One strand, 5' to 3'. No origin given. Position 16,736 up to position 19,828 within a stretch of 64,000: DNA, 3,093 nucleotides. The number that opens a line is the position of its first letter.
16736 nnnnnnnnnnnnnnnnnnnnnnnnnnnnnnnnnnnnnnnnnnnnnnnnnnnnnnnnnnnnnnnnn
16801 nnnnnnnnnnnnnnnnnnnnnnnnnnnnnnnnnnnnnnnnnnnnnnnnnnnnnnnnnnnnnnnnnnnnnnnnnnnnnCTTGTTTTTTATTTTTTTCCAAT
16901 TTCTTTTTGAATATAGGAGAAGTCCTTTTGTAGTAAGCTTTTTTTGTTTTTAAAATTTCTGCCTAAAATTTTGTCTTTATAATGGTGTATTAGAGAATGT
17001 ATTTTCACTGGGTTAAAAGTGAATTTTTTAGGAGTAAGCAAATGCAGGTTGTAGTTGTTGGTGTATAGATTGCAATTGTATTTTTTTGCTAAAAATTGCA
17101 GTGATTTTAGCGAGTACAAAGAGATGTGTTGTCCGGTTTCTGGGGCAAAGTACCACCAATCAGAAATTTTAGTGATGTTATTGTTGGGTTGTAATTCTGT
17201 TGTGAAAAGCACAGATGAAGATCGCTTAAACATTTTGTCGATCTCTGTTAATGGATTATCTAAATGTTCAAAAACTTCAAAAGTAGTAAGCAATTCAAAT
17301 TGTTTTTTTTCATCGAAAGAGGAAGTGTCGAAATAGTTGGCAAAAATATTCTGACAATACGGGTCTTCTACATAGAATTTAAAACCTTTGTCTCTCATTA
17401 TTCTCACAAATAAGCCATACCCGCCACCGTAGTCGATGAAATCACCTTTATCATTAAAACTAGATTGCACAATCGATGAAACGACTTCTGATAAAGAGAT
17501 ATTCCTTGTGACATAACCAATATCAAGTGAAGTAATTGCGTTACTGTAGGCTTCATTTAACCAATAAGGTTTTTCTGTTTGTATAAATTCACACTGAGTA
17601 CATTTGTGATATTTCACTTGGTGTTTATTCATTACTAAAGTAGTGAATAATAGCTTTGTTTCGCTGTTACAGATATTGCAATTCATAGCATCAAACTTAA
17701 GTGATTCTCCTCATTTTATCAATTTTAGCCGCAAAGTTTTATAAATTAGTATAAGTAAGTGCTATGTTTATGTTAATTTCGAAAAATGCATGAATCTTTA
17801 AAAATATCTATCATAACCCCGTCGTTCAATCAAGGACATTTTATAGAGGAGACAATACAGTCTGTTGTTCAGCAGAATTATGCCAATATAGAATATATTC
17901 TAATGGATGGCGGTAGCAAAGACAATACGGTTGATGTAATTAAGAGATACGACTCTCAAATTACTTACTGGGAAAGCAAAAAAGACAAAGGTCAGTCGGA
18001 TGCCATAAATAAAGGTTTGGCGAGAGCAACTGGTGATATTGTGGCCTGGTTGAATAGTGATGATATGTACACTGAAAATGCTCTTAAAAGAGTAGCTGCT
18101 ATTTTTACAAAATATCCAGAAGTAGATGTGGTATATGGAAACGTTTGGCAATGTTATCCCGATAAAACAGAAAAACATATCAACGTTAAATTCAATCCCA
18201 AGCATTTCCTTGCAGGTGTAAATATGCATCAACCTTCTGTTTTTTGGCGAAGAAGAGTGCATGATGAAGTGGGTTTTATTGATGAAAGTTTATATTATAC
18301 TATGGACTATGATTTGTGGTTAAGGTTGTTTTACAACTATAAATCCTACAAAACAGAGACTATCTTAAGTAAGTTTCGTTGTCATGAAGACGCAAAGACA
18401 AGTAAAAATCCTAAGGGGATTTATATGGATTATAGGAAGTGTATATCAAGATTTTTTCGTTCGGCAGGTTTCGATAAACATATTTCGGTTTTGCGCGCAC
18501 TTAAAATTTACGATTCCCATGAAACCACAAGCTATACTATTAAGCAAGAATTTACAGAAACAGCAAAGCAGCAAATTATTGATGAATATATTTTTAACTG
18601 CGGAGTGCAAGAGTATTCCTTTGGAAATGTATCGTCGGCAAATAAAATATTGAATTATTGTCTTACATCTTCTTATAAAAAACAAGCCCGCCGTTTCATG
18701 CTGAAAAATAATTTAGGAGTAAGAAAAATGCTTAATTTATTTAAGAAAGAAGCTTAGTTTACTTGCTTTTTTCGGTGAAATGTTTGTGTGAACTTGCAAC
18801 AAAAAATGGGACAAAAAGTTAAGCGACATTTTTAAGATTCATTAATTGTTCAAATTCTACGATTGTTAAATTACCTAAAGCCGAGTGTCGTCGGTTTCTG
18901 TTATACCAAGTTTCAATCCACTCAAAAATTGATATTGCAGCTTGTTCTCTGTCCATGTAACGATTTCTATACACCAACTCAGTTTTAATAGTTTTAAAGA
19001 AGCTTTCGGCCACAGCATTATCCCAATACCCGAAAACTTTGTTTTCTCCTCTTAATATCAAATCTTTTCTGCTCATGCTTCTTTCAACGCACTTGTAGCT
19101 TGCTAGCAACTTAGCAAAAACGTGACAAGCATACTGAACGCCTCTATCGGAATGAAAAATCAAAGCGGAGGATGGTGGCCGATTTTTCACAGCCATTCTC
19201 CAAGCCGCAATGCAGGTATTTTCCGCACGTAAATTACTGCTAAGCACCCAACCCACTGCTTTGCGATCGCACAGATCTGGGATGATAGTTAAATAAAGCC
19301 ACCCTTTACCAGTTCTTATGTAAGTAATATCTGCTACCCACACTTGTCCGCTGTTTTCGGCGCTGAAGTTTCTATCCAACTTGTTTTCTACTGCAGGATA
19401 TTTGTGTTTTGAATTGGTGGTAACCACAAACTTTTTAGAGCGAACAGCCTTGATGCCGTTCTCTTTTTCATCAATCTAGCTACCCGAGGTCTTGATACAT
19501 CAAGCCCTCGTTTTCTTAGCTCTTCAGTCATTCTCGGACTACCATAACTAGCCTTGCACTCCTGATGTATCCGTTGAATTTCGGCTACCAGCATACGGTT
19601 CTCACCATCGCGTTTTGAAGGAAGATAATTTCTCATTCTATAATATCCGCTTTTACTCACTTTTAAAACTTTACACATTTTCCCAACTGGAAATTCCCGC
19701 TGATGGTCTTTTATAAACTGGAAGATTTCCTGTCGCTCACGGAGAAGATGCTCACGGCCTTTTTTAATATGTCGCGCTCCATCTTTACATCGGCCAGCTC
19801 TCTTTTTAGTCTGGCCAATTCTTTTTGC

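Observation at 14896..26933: Surface-glycan biosynthesis island decayed by three different insertion sequences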

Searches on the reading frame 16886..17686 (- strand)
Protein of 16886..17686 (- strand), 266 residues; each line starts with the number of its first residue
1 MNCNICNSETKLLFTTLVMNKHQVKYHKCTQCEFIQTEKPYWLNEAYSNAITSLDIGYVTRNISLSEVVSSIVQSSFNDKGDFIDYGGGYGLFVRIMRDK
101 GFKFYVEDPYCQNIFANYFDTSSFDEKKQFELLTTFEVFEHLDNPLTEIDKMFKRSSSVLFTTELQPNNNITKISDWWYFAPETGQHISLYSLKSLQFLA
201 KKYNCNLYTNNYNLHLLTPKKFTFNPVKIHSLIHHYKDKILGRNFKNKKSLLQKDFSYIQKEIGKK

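Call 3: search_protein_families(library=pfam, proteins=[window:16886-17686:-], max_evalue=0.01)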
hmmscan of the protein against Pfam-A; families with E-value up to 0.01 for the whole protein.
window:16886-17686:- (266 aa): 1 family
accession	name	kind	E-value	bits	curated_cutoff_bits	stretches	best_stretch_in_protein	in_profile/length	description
PF13489.12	Methyltransf_23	-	4.1e-21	75.8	27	1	77-208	20-162/164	Methyltransferase domain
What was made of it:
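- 16886..17686 (-): SAM-dependent methyltransferase with an N-terminal four-cysteine zinc ribbon. Methyltransf_23, E = 4e-21 (call 3).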

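Call 14: search_protein_families(library=ncbifam, proteins=[window:16886-17686:-], max_evalue=0.001)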
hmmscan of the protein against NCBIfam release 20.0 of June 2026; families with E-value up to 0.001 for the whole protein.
window:16886-17686:- (266 aa): 0 families

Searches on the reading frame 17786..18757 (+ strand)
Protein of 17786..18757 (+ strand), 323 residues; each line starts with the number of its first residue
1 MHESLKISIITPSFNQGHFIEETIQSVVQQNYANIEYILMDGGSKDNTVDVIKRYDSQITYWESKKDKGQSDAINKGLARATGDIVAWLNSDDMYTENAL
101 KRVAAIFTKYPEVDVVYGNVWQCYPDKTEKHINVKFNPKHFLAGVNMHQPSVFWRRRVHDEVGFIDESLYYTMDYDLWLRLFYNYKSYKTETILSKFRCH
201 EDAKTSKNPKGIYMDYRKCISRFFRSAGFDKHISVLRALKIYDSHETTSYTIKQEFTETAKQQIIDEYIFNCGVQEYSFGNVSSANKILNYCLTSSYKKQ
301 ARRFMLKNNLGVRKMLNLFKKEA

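Call 3: search_protein_families(library=pfam, proteins=[window:17786-18757:+], max_evalue=0.01)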
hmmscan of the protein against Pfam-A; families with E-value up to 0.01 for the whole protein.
window:17786-18757:+ (323 aa): 4 families
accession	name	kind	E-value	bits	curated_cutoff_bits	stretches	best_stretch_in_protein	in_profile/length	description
PF00535.33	Glycos_transf_2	-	6.9e-31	107.9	23.3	1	8-135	1-130/168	Glycosyl transferase family 2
PF10111.15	Glyco_tranf_2_2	-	3.3e-11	43.6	27.3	1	16-242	11-250/276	Glycosyltransferase like family 2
PF13641.12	Glyco_tranf_2_3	-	4.2e-11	43.7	27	1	7-126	3-129/230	Glycosyltransferase like family 2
PF13632.12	Glyco_trans_2_3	-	4.5e-05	23.8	27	1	85-193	1-116/198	Glycosyl transferase family group 2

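Call 13: find_encoding_contigs(protein=window:17786-18757:+, flank=10000, max_places=8)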
Protein window:17786-18757:+ (323 aa): no gene with exactly this product is on record in the collection.

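Call 14: search_protein_families(library=ncbifam, proteins=[window:17786-18757:+], max_evalue=0.001)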
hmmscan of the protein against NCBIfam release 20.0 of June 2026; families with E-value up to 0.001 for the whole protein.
window:17786-18757:+ (323 aa): 24 families
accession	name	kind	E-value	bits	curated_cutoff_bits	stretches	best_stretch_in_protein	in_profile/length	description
NF047683.1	TeichurnBiosyTuaG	equivalog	9.4e-21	74.6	400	1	5-105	6-109/252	teichuronic acid biosynthesis protein TuaG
NF007482.0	PRK10073.1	equivalog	6.4e-20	71.4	423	1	2-131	3-133/334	glycosyltransferase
TIGR03937.1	PgaC_IcaA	equivalog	1.2e-18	67.3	422.3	1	4-119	44-162/407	poly-beta-1,6-N-acetyl-D-glucosamine synthase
NF053739.1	GlytfEpsEBac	equivalog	1.9e-16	59.9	450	1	6-205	2-210/265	glycosyltransferase EpsE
TIGR04283.1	glyco_like_mftF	equivalog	8.6e-14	51.6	182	1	7-181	1-169/221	TIGR04283 family arsenosugar biosynthesis glycosyltransferase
NF050050.1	ProtGlycPglI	equivalog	4.5e-13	49.2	500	1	6-106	3-107/306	GalNAc(5)-diNAcBac-PP-undecaprenol beta-1,3-glucosyltransferase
TIGR04009.1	wcaE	equivalog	4.8e-12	45.7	369.2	1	7-126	3-125/248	colanic acid biosynthesis glycosyltransferase WcaE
TIGR03965.1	mycofact_glyco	equivalog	1.2e-11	44.2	280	1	6-123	75-194/467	mycofactocin biosynthesis glycosyltransferase MftF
TIGR03111.1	glyc2_xrt_Gpos1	hypoth_equivalog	1.9e-11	43.5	363.95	1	6-121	50-170/439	TIGR03111 family XrtG-associated glycosyltransferase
NF007453.0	PRK10018.1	equivalog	2.1e-11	44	382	1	4-226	5-239/280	colanic acid biosynthesis glycosyltransferase WcaA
NF038299.1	EPS_HpsN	equivalog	9.1e-11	41.3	425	1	6-123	2-122/317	hormogonium polysaccharide biosynthesis glycosyltransferase HpsN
TIGR04017.1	WcaA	equivalog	1.8e-10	40.9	495.75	1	6-226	6-238/279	colanic acid biosynthesis glycosyltransferase WcaA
NF010496.0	PRK13915.1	equivalog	5.4e-09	35.6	262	1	4-116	30-151/307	glucosyl-3-phosphoglycerate synthase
NF041875.1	EPS_EpsD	equivalog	7.5e-09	35.4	370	1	7-120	1-116/325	exopolysaccharide biosynthesis glycosyltransferase EpsD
NF047588.1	GlcsyltransPgfSStrep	equivalog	1.1e-08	34.7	500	1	5-106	1-109/308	glycosyltransferase PgfS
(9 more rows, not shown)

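Call 34: find_homologous_proteins(query=window:17786-18757:+, max_evalue=1e-60)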
Query window:17786-18757:+ (323 aa): 120 proteins with E <= 1e-60 among 8000 candidates.
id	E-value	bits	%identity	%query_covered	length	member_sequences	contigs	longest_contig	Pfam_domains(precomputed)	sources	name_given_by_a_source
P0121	1.1e-199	680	89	100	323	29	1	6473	PF10111.15,PF13641.13,PF00535.33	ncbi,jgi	jgi:glycosyltransferase involved in cell wall biosynthesis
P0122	5.8e-199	678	90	100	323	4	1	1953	PF10111.15,PF13641.13,PF00535.33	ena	-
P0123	1.6e-187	640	85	99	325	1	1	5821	PF10111.15,PF13641.13,PF00535.33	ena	-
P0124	5.9e-183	625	83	99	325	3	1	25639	PF10111.15,PF13641.13,PF00535.33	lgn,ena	-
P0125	6.2e-175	599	80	99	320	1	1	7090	PF10111.15,PF13641.13,PF00535.33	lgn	-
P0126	6.9e-174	595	79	98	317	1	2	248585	PF10111.15,PF13641.13,PF00535.33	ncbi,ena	-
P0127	4.6e-173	593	77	99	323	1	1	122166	PF10111.15,PF13641.13,PF00535.33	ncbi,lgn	ncbi:MAG: glycosyltransferase family 2 protein [Flavobacteriales bacterium]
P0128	7.9e-173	592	77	99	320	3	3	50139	PF10111.15,PF13641.13,PF00535.33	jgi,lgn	-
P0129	1.2e-171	588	78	99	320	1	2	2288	PF10111.15,PF13641.13,PF00535.33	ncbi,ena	-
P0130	1.7e-171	587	76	99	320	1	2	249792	PF10111.15,PF13641.13,PF00535.33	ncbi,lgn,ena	-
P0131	3.0e-171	587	78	98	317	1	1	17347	PF10111.15,PF13641.13,PF00535.33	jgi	jgi:glycosyltransferase involved in cell wall biosynthesis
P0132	1.2e-170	585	77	99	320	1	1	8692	PF10111.15,PF13641.13,PF00535.33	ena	-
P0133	3.9e-145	501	75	87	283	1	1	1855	PF00535.33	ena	-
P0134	1.2e-135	470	64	98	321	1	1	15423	PF10111.15,PF13641.13,PF00535.33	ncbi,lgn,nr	ncbi:MAG: glycosyltransferase family 2 protein [Bacteroidetes bacterium]|nr:glycosyltransferase fami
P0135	7.3e-106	372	53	96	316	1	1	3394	PF10111.15,PF13641.13,PF00535.33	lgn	-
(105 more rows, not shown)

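Call 35: find_encoding_contigs(protein=P0121, flank=10000, max_places=4)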
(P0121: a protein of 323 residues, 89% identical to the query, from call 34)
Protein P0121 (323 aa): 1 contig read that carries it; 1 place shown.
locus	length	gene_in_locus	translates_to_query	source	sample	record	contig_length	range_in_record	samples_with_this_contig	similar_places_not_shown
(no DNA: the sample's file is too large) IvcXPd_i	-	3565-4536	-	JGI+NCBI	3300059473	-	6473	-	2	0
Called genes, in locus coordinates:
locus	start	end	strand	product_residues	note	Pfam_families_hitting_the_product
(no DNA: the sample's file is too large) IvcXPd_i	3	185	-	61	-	?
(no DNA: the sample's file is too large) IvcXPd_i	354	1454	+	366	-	PF01041:DegT_DnrJ_EryC1, PF00155:Aminotran_1_2 (weak), PF00266:Aminotran_5 (weak)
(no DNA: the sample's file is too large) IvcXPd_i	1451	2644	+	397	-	PF13439:Glyco_transf_4 (weak), PF00534:Glycos_transf_1, PF13692:Glyco_trans_1_4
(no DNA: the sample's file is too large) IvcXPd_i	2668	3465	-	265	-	PF13489:Methyltransf_23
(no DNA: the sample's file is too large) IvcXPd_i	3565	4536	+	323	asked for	PF00535:Glycos_transf_2, PF10111:Glyco_tranf_2_2, PF13641:Glyco_tranf_2_3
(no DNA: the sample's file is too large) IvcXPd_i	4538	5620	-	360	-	PF16822:ALGX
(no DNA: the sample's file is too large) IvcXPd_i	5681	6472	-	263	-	?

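Call 36: find_encoding_contigs(protein=P0122, flank=10000, max_places=4)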
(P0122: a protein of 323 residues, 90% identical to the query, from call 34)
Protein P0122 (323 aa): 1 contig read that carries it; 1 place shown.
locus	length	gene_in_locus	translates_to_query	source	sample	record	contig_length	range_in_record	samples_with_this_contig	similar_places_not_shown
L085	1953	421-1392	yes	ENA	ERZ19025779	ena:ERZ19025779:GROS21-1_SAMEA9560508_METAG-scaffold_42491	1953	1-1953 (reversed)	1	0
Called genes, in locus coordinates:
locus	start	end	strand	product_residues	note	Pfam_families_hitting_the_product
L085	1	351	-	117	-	?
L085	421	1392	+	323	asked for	PF00535:Glycos_transf_2, PF10111:Glyco_tranf_2_2, PF13641:Glyco_tranf_2_3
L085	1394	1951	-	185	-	?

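Call 37: find_encoding_contigs(protein=P0124, flank=10000, max_places=3)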
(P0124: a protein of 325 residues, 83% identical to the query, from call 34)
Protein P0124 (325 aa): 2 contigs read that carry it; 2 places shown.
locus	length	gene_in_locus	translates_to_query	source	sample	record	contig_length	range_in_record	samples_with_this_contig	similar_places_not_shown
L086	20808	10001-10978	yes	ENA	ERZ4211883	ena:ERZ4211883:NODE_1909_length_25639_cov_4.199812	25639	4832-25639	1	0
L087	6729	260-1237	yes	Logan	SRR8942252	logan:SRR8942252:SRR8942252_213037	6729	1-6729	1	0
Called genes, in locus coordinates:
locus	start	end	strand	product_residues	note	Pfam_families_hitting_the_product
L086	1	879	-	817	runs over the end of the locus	PF19838:LptD_2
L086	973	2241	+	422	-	PF01520:Amidase_3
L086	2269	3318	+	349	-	PF02470:MlaD, PF28544:Helical_needle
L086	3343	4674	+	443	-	PF00037:Fer4 (faint), PF12797:Fer4_2 (faint), PF13183:Fer4_8, PF13237:Fer4_10 (weak), PF13187:Fer4_9, PF13484:Fer4_16 (faint)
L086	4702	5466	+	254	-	PF02754:CCG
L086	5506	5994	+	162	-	-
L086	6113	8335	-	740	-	PF01435:Peptidase_M48 (weak)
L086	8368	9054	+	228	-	-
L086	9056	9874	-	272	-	PF00793:DAHP_synth_1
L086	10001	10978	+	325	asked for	PF00535:Glycos_transf_2, PF10111:Glyco_tranf_2_2, PF13641:Glyco_tranf_2_3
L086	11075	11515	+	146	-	-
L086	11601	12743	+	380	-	PF01041:DegT_DnrJ_EryC1, PF00155:Aminotran_1_2 (weak)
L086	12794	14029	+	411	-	PF00534:Glycos_transf_1, PF13692:Glyco_trans_1_4, PF13524:Glyco_trans_1_2 (weak)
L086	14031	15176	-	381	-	PF16822:ALGX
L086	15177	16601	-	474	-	PF03062:MBOAT, PF13813:MBOAT_2 (faint)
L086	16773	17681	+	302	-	PF00535:Glycos_transf_2, PF10111:Glyco_tranf_2_2, PF13641:Glyco_tranf_2_3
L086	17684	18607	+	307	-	-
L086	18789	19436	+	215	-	PF00483:NTP_transferase (weak)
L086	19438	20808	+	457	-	?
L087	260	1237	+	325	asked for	PF00535:Glycos_transf_2, PF10111:Glyco_tranf_2_2, PF13641:Glyco_tranf_2_3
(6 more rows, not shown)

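Call 46: search_protein_families(library=pfam, proteins=[L085:1394-1951:-, L086:11075-11515:+, L086:15177-16601:-, L086:14031-15176:-], max_evalue=0.001)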
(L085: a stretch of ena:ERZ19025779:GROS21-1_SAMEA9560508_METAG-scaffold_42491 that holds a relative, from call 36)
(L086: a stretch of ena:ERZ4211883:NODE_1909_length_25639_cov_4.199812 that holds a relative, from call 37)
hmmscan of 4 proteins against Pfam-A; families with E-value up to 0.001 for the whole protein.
L085:1394-1951:- (185 aa): 0 families

L086:11075-11515:+ (146 aa): 0 families

L086:15177-16601:- (474 aa): 2 families
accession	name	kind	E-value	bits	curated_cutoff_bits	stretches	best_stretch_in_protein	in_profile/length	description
PF03062.24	MBOAT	-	6.6e-32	111.6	27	1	147-349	78-297/337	MBOAT, membrane-bound O-acyltransferase family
PF13813.11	MBOAT_2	-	1.6e-05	25.5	25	1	265-328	2-66/85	Membrane bound O-acyl transferase family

L086:14031-15176:- (381 aa): 1 family
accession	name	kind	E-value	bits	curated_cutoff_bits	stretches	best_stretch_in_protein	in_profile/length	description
PF16822.11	ALGX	-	9.6e-10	39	26.5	1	96-236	1-135/268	SGNH hydrolase-like domain, acetyltransferase AlgX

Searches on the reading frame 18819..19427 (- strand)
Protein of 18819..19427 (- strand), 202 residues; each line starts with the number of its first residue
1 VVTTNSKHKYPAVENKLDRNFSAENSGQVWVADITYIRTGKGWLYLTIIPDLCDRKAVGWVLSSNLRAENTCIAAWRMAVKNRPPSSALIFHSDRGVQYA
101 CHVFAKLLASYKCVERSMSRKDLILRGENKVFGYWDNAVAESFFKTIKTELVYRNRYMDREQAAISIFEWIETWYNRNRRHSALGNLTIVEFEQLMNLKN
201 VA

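Call 3: search_protein_families(library=pfam, proteins=[window:18819-19427:-], max_evalue=0.01)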
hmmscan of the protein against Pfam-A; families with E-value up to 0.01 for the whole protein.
window:18819-19427:- (202 aa): 3 families
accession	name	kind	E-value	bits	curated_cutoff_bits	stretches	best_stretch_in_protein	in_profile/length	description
PF00665.32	rve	-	4.1e-19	69.2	32.6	1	25-120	3-98/102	Integrase core domain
PF13333.12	rve_2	-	8.8e-13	48.6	22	1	141-194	1-53/56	Integrase core domain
PF13683.12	rve_3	-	2.2e-12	47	26.5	1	135-188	14-66/67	Integrase core domain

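Call 56: find_encoding_contigs(protein=window:18819-19427:-, flank=4000, max_places=10)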
Protein window:18819-19427:- (202 aa): 2 contigs read that carry it; 1 place shown.
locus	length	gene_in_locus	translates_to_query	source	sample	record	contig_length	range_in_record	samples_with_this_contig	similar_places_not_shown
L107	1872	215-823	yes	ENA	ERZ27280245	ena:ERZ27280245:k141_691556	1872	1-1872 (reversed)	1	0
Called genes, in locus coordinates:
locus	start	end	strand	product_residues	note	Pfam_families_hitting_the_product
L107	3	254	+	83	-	?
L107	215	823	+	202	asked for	PF00665:rve, PF13683:rve_3, PF13333:rve_2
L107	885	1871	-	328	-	?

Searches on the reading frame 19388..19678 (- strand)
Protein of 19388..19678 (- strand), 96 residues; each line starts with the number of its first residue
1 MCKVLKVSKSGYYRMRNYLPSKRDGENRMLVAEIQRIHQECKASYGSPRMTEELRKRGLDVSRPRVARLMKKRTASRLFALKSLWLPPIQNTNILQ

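Call 3: search_protein_families(library=pfam, proteins=[window:19388-19678:-], max_evalue=0.01)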
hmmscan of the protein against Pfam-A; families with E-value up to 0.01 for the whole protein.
window:19388-19678:- (96 aa): 1 family
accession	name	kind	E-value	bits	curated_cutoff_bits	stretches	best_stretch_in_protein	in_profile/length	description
PF13276.12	HTH_21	-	8.5e-13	48.8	28.1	1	30-72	6-49/60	HTH-like domain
